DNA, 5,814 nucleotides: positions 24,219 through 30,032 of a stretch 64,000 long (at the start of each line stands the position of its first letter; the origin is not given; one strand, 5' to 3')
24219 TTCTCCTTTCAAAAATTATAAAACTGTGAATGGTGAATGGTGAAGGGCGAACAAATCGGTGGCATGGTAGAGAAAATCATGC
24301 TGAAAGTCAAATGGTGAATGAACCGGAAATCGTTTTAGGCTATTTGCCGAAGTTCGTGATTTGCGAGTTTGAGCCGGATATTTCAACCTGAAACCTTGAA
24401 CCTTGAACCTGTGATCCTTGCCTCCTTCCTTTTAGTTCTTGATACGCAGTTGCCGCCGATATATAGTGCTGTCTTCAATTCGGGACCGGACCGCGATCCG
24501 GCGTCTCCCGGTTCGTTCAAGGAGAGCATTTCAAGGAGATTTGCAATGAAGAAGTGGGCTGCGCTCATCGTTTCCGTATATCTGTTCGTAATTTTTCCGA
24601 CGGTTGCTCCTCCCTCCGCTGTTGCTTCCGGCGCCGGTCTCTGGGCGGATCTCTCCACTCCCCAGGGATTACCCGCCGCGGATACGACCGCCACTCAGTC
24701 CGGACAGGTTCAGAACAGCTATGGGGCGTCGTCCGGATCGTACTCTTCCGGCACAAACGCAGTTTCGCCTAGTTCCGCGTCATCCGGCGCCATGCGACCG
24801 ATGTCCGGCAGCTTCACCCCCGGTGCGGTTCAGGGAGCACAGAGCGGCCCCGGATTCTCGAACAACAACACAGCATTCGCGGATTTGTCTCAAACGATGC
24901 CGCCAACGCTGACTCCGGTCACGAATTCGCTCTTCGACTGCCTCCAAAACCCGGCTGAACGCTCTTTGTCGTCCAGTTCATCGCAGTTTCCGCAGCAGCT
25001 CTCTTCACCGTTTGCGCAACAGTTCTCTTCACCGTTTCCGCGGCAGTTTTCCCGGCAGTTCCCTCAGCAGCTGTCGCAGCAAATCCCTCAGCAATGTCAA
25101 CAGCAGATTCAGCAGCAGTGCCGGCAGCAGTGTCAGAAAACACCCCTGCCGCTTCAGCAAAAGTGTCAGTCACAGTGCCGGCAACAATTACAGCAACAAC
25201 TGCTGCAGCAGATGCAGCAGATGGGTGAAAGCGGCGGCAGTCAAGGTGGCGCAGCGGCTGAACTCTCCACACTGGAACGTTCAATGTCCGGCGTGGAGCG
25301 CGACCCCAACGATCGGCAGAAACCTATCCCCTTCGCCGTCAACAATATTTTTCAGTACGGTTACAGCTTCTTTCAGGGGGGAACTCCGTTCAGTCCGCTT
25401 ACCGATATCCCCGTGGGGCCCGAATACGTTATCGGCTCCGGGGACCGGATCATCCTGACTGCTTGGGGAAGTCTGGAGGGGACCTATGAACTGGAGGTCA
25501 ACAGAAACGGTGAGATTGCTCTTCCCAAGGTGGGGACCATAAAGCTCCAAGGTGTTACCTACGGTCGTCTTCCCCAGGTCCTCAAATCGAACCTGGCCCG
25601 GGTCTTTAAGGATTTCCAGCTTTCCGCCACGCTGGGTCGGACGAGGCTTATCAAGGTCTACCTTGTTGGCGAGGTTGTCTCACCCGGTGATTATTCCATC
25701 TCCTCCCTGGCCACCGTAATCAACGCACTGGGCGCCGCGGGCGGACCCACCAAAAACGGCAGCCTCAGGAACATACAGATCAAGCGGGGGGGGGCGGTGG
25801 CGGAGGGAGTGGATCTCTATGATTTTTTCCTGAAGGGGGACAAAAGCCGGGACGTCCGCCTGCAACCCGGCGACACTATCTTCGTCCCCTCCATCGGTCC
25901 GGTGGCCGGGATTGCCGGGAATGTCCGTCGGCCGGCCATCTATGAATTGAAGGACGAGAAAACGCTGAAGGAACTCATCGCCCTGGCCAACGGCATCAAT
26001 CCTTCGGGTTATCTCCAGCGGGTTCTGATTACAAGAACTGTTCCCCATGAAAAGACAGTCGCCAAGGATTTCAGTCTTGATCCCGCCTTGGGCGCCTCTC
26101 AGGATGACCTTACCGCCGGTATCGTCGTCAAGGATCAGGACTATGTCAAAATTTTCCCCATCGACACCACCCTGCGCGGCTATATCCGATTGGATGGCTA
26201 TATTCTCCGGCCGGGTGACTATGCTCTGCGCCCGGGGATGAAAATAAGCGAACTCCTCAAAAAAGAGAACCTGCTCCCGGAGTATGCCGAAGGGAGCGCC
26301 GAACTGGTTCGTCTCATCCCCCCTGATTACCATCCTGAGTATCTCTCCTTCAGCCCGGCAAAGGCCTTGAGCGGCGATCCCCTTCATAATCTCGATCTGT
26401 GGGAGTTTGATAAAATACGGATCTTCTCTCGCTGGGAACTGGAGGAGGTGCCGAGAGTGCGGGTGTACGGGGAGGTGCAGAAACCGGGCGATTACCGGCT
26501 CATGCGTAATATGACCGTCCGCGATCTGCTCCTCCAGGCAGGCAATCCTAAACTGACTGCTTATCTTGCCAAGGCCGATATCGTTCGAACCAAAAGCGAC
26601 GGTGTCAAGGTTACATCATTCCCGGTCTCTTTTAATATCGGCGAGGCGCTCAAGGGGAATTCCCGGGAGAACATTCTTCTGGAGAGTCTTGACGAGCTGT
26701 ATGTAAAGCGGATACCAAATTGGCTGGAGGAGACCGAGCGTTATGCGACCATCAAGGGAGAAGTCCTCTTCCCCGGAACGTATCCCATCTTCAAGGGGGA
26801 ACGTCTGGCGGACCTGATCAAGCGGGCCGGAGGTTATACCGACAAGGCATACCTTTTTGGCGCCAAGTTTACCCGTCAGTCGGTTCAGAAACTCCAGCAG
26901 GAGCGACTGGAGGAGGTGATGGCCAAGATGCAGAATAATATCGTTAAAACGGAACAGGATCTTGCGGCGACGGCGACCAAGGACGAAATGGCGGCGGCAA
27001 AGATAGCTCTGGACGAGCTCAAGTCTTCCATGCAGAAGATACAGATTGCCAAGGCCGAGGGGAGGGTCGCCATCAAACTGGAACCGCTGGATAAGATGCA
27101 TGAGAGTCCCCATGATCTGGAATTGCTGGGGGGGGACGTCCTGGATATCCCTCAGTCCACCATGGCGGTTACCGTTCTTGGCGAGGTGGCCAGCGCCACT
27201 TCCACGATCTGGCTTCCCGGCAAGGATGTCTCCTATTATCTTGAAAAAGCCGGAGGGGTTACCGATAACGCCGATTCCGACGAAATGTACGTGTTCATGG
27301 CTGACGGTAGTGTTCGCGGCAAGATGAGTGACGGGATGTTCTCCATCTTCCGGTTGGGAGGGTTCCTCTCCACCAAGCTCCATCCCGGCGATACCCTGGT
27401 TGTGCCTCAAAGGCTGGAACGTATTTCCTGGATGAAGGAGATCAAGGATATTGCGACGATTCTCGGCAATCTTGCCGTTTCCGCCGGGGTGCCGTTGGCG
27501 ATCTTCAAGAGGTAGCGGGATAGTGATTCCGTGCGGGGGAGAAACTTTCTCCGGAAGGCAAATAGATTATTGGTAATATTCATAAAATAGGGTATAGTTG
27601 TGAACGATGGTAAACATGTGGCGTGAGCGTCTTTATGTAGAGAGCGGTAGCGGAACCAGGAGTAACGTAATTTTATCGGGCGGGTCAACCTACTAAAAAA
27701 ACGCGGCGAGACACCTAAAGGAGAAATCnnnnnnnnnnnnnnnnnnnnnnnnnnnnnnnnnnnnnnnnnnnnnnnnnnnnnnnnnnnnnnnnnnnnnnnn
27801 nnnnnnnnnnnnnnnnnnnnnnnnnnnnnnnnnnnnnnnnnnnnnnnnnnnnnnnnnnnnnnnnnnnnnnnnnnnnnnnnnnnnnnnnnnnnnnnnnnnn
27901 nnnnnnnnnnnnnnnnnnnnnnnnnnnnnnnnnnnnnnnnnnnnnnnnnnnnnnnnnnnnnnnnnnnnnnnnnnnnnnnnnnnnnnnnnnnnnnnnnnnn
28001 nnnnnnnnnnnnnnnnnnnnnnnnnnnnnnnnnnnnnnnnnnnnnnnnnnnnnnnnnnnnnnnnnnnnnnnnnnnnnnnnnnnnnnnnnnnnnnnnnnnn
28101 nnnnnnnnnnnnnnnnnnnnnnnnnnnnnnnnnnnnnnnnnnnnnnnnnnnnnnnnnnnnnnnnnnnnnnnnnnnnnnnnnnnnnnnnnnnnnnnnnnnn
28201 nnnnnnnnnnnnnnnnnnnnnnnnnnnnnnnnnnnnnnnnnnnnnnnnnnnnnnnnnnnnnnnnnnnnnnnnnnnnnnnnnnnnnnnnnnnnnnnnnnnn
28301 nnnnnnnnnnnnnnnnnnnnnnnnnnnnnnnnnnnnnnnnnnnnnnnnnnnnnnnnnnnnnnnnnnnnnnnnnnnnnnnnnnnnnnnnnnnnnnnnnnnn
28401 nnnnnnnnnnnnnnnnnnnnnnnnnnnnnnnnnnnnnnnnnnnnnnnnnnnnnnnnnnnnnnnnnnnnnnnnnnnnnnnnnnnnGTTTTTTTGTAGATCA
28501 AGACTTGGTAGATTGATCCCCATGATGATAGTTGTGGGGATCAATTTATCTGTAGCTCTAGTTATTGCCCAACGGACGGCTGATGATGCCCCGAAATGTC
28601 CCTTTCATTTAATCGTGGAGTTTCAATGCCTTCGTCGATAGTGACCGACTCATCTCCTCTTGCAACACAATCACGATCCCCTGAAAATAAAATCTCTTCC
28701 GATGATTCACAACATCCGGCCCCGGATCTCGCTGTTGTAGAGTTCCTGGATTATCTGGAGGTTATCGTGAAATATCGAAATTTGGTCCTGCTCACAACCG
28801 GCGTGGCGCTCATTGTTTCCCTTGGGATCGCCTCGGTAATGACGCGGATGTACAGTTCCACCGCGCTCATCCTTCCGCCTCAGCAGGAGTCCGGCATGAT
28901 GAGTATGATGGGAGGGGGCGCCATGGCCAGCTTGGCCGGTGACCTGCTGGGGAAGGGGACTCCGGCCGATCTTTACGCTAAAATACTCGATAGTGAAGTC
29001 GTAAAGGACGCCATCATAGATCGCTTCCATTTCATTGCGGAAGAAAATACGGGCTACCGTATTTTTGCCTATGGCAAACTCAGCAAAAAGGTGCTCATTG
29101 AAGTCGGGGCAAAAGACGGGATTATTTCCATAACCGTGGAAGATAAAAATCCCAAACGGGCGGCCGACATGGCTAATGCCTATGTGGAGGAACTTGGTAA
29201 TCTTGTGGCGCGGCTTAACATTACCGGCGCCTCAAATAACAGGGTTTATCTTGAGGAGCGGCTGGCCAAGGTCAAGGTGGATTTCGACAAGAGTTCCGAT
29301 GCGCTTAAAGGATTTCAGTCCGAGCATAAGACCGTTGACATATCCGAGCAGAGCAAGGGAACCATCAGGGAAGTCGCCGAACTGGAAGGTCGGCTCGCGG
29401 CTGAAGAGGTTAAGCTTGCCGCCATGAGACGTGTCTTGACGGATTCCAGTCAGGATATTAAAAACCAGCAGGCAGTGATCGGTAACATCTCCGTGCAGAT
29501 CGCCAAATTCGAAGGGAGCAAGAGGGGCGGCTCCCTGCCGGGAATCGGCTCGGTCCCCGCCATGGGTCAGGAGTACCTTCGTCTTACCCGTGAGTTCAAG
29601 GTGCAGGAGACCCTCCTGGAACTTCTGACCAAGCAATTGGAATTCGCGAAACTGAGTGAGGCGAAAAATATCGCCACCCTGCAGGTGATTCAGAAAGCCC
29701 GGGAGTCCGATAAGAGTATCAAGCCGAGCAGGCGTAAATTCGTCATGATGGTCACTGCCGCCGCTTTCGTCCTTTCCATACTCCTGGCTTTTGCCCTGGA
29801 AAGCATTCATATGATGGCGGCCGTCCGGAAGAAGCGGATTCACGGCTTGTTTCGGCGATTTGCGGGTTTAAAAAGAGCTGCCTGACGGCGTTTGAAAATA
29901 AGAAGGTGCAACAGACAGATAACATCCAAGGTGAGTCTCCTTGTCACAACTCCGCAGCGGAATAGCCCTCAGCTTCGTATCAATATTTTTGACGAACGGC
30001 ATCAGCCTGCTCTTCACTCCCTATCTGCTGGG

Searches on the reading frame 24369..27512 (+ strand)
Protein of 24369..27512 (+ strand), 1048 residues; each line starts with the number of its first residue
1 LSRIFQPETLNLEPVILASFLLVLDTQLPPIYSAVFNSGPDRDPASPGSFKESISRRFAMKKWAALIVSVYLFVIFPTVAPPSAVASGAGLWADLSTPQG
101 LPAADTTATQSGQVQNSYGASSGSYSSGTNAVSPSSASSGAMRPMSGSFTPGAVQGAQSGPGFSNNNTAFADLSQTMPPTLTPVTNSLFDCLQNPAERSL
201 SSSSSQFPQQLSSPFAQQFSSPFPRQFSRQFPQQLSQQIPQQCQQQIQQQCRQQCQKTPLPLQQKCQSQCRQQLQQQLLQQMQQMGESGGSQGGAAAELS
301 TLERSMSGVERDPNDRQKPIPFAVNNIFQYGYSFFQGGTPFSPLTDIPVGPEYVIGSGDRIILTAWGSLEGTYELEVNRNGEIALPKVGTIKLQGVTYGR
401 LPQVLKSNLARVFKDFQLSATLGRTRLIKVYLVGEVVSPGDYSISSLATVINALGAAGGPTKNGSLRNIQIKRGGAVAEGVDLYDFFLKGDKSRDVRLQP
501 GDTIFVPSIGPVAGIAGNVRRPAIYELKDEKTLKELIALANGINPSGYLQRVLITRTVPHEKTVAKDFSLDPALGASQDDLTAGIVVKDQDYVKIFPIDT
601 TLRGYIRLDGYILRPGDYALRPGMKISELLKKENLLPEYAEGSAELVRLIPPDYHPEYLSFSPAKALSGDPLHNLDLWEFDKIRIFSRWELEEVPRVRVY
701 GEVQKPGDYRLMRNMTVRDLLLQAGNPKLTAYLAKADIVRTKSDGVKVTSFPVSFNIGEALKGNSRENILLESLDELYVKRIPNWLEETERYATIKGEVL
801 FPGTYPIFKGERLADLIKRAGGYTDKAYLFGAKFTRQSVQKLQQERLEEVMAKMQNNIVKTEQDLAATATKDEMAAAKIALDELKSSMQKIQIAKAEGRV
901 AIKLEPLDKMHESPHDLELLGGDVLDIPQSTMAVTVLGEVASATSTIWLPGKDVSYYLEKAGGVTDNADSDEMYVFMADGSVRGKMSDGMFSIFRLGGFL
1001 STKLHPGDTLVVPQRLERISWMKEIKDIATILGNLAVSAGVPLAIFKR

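Call 17: search_protein_families(library=pfam, proteins=[window:24369-27512:+], max_evalue=0.01)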
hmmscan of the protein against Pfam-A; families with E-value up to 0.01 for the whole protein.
window:24369-27512:+ (1048 aa): 4 families
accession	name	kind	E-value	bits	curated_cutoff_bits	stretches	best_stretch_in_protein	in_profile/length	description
PF10531.15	SLBB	-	9.6e-43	144.3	27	5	429-476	1-50/55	SLBB domain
PF22461.2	SLBB_2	-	2.2e-27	95.4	27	3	429-506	2-79/79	SLBB domain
PF02563.21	Poly_export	-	6.3e-15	55.5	28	1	349-421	3-75/77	Polysaccharide biosynthesis/export protein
PF02618.21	YceG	-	0.0055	16.7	32.4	0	704-851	41-156/275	YceG-like family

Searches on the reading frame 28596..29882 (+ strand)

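Call 68: search_protein_families(library=pfam, proteins=[window:28596-29882:+], max_evalue=0.00001)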
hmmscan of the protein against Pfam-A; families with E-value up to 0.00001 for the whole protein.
window:28596-29882:+ (429 aa): 2 families
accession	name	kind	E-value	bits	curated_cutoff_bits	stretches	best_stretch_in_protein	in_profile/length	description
PF02706.20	Wzz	-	5.1e-09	36.8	25.5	1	50-142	5-89/91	Chain length determinant protein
PF13807.11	GNVR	-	1.7e-07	31.5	27.7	1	324-400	3-79/82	G-rich domain on putative tyrosine kinase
